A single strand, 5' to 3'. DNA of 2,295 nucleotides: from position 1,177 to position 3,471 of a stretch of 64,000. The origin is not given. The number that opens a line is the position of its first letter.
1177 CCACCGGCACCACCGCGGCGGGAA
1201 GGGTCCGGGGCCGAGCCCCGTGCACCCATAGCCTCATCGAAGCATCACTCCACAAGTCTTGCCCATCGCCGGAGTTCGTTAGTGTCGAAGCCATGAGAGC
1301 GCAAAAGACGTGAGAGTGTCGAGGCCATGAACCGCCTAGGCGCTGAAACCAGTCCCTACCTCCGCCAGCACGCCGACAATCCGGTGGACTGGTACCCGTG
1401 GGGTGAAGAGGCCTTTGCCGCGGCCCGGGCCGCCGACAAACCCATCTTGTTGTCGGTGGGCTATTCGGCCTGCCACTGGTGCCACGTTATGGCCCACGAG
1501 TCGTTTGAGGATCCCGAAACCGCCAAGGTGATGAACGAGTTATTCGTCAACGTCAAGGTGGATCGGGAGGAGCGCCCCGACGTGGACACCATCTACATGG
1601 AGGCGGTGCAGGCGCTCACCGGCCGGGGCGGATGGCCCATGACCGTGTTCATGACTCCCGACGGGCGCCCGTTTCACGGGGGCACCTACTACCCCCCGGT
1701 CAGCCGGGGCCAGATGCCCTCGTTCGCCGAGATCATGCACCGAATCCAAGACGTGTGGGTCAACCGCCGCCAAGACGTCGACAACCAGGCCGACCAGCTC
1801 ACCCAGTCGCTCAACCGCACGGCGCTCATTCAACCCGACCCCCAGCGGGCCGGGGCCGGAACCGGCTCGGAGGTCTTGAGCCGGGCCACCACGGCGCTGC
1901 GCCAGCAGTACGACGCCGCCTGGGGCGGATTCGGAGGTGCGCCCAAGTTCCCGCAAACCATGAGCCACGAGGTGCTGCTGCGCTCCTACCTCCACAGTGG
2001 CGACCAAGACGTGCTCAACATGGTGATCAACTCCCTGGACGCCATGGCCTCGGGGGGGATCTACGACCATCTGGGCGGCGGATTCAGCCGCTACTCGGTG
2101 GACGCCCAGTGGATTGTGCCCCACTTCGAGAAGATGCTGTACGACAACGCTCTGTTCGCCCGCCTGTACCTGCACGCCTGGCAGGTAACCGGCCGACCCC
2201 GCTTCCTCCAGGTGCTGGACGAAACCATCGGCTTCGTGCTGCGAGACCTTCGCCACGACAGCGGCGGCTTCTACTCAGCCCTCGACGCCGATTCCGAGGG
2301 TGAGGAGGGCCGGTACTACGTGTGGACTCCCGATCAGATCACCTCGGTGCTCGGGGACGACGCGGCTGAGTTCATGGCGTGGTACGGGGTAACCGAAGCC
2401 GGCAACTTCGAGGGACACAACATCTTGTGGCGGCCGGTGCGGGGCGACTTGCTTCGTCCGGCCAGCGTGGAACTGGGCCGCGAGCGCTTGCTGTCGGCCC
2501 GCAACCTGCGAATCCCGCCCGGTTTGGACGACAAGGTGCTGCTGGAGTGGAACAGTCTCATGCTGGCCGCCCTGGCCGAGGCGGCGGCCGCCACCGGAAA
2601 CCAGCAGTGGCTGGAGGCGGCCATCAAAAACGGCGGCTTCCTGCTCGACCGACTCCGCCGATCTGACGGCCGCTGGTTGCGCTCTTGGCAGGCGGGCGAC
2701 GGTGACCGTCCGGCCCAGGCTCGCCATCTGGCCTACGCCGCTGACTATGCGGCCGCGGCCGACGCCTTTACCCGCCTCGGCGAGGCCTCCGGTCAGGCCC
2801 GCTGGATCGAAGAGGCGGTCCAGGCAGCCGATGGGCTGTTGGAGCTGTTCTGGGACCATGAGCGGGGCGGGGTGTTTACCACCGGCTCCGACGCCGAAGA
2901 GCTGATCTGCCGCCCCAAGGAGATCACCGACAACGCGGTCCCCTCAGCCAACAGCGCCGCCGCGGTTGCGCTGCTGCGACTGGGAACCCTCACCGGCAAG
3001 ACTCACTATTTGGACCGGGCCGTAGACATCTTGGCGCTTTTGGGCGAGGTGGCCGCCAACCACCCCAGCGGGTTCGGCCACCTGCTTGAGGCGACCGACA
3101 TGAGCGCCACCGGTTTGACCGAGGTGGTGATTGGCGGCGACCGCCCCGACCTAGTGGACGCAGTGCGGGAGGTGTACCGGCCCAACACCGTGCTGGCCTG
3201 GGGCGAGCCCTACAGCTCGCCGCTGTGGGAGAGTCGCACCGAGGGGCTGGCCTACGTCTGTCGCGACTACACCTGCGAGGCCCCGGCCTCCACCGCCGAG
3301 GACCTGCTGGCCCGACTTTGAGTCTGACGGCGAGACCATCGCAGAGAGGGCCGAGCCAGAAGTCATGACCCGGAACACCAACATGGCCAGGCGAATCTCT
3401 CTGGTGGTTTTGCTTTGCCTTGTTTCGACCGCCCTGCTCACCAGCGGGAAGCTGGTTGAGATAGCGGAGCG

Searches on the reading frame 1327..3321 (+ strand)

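Call 44: search_protein_families(library=pfam, proteins=[window:1327-3321:+], max_evalue=0.0001)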
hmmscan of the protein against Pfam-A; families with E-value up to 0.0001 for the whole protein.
window:1327-3321:+ (664 aa): 2 families
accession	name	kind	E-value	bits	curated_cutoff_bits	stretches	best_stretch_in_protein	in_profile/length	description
PF03190.21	Thioredox_DsbH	-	2.3e-78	262.2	27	1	2-162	2-162/163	Protein of unknown function, DUF255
PF13899.12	Thioredoxin_7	-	2.3e-10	40.9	27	1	21-111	1-83/83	Thioredoxin-like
